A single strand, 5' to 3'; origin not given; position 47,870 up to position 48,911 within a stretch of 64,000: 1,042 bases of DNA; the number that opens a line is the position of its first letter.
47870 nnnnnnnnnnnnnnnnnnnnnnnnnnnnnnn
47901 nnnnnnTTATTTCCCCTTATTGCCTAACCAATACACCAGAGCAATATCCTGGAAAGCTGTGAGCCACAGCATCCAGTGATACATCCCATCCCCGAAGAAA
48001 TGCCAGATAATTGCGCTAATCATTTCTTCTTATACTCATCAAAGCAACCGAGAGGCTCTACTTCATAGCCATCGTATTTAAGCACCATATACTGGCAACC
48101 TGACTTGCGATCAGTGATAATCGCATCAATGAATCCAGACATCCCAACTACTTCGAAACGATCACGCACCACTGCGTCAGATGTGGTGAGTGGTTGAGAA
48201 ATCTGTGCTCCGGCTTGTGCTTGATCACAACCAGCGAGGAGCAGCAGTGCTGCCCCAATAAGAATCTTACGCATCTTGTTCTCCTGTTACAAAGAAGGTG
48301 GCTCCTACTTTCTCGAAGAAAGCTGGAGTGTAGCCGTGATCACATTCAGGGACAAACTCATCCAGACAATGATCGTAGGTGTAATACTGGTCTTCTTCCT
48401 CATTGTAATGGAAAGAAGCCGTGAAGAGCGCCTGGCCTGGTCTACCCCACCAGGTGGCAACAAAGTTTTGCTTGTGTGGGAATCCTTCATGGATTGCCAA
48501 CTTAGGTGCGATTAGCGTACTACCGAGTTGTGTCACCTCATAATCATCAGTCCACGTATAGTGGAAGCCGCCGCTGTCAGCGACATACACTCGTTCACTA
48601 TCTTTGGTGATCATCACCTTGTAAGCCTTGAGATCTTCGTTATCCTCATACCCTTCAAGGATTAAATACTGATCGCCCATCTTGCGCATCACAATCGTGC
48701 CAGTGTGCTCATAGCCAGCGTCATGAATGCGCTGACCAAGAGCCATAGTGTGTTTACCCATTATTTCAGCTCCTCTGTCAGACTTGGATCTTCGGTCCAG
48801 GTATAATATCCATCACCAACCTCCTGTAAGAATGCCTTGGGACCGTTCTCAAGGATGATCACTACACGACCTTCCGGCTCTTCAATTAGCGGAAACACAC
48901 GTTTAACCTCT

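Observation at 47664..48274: Two phage-encoded lipoproteins, candidate superinfection-exclusion or receptor-masking factors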

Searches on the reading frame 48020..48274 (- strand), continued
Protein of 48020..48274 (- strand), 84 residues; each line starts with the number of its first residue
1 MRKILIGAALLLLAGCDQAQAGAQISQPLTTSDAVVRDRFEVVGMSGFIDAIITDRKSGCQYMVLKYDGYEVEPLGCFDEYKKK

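Call 89: find_related_loci(query=A2, collection=genome_contigs, flank=3000)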
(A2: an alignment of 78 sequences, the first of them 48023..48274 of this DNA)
Query A2 (84 aa) in genome_contigs; peptide patterns used: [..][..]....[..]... (x = any residue, [..] = any of these).
5 stretches matched a pattern; 1 encode a relative of the query (tblastn E <= 1e-3); 1 distinct loci.
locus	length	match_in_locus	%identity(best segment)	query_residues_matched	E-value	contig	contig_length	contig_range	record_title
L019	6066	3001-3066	50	45-66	2e-4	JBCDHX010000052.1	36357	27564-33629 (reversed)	MAG: Bacteroidota bacterium isolate P01_H01_bin.166 k141_1985548_length_36357_cov_38.3217, whole genome shotgun sequence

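Call 90: find_related_loci(query=A2, collection=viral_contigs, flank=2500)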
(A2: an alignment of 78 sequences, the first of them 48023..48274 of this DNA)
Query A2 (84 aa) in viral_contigs; peptide patterns used: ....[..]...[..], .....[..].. (x = any residue, [..] = any of these).
60 stretches matched a pattern; 8 encode a relative of the query (tblastn E <= 1e-3); 8 distinct loci.
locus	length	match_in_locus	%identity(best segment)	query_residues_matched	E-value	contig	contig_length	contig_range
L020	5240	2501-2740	45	1-82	3e-17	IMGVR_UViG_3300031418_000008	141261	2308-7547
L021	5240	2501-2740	45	1-82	3e-17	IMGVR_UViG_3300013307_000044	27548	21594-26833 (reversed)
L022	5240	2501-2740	45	1-82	3e-17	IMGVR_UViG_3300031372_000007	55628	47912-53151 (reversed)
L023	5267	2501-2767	44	2-84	2e-16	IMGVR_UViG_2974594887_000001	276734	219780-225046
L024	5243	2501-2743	40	1-82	4e-16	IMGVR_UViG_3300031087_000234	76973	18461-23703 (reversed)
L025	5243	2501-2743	38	1-84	1e-12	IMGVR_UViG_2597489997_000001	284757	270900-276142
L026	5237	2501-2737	40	1-83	1e-12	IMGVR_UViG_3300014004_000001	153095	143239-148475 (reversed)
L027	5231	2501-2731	36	1-81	2e-8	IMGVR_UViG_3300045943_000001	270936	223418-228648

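Call 105: search_protein_families(library=phrogs, proteins=[window:48023-48274:-], max_evalue=10)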
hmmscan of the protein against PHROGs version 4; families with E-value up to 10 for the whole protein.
window:48023-48274:- (84 aa): 8 families
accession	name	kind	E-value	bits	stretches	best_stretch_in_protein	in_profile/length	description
phrog_8801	-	unknown function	1.8e-06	29.4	1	1-67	1-72/94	-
phrog_11767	-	unknown function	0.076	14.3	1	5-70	10-72/89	-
phrog_902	-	unknown function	0.16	13.3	1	1-26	9-29/118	-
phrog_21105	-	unknown function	0.16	12.9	1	2-38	4-39/68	-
phrog_1119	-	moron, auxiliary metabolic gene and host takeover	0.18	13.2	1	1-20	1-22/78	Cor superinfection exclusion protein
phrog_6073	-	lysis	0.21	12.9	1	1-23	2-24/67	Rz-like spanin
phrog_914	-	unknown function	0.29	12.6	1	1-20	1-20/118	-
phrog_14435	-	unknown function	0.42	11.8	1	1-28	1-28/128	-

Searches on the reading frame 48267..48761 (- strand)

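Call 4: search_protein_families(library=phrogs, proteins=[window:48267-48761:-], max_evalue=0.01)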
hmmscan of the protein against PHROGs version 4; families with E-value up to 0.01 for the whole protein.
window:48267-48761:- (164 aa): 3 families
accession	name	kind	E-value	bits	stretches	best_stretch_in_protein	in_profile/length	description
phrog_22298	-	unknown function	1.3e-20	75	1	94-160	7-71/152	-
phrog_22345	-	unknown function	6.7e-06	27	1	6-78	3-76/79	-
phrog_23012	-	unknown function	0.00033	21.9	1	28-78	27-78/80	-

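Call 5: search_protein_families(library=pfam, proteins=[window:48267-48761:-], max_evalue=0.1)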
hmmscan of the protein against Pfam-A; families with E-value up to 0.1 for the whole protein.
window:48267-48761:- (164 aa): 0 families
